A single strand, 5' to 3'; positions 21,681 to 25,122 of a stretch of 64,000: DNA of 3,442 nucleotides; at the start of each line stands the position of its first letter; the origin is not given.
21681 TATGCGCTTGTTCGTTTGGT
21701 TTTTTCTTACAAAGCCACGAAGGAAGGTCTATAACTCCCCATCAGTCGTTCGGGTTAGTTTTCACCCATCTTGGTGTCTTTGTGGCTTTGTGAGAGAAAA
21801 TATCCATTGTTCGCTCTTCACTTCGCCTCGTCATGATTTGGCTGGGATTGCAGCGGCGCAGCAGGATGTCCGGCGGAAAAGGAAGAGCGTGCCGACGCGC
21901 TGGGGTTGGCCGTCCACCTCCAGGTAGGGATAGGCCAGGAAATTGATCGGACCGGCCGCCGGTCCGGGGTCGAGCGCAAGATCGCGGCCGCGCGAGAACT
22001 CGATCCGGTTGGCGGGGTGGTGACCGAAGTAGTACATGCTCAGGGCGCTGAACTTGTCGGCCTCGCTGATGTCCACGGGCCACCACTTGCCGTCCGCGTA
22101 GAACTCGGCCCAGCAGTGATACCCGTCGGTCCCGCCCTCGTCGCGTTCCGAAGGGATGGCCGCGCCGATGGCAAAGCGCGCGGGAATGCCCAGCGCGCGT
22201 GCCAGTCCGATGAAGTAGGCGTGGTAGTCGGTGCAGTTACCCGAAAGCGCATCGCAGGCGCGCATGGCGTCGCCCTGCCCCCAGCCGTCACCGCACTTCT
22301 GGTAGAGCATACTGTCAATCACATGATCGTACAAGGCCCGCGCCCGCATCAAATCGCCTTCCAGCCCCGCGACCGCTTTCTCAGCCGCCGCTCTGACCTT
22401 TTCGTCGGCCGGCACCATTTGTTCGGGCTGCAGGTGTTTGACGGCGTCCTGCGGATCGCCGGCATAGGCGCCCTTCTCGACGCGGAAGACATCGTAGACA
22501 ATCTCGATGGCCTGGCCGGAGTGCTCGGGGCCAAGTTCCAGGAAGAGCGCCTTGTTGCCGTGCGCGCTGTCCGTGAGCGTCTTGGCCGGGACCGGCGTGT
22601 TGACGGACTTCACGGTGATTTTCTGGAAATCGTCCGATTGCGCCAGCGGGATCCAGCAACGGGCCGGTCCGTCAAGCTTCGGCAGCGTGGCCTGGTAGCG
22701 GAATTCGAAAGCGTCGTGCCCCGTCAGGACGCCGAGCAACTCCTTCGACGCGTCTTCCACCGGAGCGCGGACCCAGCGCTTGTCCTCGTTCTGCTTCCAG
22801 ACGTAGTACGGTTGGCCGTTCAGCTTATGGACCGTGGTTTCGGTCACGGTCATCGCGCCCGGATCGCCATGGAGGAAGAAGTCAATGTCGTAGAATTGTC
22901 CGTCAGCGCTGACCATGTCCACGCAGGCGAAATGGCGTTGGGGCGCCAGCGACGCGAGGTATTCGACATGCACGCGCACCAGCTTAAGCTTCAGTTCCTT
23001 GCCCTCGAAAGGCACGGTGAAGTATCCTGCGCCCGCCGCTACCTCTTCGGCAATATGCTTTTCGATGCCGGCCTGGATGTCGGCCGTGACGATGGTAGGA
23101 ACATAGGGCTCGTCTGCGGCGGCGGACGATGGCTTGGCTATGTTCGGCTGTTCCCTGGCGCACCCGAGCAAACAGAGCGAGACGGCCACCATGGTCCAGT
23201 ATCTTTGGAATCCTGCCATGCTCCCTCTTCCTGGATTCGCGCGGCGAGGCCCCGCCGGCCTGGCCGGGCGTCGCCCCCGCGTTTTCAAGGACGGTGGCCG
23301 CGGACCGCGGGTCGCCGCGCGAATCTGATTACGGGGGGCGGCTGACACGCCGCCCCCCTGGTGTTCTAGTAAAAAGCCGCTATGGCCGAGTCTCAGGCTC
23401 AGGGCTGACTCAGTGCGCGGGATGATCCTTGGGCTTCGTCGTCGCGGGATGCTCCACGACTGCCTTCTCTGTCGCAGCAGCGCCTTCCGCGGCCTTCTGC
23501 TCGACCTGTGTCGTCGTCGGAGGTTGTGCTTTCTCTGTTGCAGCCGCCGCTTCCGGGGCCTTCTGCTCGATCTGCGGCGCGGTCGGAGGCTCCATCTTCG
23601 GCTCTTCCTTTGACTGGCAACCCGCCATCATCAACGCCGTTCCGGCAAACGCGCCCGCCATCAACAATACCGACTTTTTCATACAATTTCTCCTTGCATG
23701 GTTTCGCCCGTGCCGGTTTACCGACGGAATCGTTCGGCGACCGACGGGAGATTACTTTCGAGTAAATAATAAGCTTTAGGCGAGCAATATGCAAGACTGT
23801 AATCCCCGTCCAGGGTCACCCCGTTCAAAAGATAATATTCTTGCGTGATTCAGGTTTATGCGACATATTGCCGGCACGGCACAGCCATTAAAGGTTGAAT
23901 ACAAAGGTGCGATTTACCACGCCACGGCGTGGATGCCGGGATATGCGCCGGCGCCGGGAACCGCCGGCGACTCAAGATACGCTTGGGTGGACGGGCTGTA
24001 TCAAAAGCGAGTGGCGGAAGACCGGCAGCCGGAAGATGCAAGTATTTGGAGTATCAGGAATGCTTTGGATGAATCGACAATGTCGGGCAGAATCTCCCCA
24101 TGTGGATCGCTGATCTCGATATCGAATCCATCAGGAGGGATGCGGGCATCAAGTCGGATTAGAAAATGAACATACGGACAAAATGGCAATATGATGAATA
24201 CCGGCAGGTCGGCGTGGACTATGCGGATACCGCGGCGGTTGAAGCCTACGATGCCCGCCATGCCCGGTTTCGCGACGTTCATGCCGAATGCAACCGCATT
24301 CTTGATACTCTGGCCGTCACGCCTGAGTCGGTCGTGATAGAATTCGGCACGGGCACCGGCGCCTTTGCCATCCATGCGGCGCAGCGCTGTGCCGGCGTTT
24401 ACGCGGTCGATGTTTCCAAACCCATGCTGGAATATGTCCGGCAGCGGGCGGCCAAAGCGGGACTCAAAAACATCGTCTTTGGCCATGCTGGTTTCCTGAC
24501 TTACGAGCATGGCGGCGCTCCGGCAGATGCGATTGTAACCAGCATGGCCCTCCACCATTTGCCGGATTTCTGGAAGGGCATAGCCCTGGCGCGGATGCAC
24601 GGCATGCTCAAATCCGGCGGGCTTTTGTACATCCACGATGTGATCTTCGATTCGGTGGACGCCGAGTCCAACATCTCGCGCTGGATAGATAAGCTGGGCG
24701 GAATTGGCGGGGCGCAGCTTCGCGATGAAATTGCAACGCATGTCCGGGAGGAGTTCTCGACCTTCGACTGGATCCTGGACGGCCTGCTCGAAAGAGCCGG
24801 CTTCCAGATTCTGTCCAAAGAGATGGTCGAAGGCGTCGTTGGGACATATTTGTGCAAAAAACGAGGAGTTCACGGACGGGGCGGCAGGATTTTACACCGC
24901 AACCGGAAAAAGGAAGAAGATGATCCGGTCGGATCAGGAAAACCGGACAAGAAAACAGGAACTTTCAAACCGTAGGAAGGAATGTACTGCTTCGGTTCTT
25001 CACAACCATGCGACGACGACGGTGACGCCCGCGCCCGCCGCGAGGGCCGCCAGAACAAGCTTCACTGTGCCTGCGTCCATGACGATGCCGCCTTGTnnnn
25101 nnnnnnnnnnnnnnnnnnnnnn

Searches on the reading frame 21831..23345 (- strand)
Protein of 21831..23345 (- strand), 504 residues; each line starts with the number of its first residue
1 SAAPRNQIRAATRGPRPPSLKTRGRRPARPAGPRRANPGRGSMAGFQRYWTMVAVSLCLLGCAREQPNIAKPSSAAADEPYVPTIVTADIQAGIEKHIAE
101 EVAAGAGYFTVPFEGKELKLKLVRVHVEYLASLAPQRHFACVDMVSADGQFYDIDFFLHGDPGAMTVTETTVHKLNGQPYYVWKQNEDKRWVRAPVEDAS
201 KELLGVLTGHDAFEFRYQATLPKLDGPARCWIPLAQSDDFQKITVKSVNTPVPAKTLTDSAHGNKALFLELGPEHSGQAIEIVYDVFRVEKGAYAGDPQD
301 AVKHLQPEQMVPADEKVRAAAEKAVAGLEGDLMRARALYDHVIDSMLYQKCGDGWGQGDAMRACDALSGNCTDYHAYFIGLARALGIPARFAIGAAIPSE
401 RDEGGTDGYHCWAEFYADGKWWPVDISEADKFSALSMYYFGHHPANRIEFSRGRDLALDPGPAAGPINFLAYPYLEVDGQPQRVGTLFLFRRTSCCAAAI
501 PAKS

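Call 58: search_protein_families(library=pfam, proteins=[window:21831-23345:-], max_evalue=0.00001)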
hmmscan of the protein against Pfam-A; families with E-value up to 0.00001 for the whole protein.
window:21831-23345:- (504 aa): 1 family
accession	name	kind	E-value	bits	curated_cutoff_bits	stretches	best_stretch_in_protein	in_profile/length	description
PF01841.26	Transglut_core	-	7.4e-22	78.1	23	1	319-425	2-107/108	Transglutaminase-like superfamily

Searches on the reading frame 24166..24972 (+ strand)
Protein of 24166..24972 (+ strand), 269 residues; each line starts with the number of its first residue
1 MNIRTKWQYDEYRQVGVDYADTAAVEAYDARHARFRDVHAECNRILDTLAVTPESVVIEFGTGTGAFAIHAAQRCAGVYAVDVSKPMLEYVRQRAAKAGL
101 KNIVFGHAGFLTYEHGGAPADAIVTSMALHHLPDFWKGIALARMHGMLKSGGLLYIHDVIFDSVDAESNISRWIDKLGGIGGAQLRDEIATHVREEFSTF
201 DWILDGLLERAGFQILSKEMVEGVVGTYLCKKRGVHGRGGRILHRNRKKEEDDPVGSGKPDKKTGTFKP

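Call 58: search_protein_families(library=pfam, proteins=[window:24166-24972:+], max_evalue=0.00001)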
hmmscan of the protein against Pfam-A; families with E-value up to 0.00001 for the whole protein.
window:24166-24972:+ (269 aa): 7 families
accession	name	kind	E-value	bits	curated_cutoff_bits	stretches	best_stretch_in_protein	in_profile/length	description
PF13649.12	Methyltransf_25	-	3.9e-17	63.2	27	1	57-152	1-97/97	Methyltransferase domain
PF08241.18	Methyltransf_11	-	2.9e-14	53.9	21.2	1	59-156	2-95/95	Methyltransferase domain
PF08242.18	Methyltransf_12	-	1.4e-13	51.8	30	1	58-154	1-98/98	Methyltransferase domain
PF13847.12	Methyltransf_31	-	2.1e-12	47.4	27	1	55-160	5-113/145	Methyltransferase domain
PF13489.12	Methyltransf_23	-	3.8e-12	46.7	27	1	33-217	4-163/164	Methyltransferase domain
PF01209.24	Ubie_methyltran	-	4.8e-07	29.8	20.1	1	45-157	39-152/233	ubiE/COQ5 methyltransferase family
PF02353.26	CMAS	-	7.4e-07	29.2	27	1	41-176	50-187/273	Mycolic acid cyclopropane synthetase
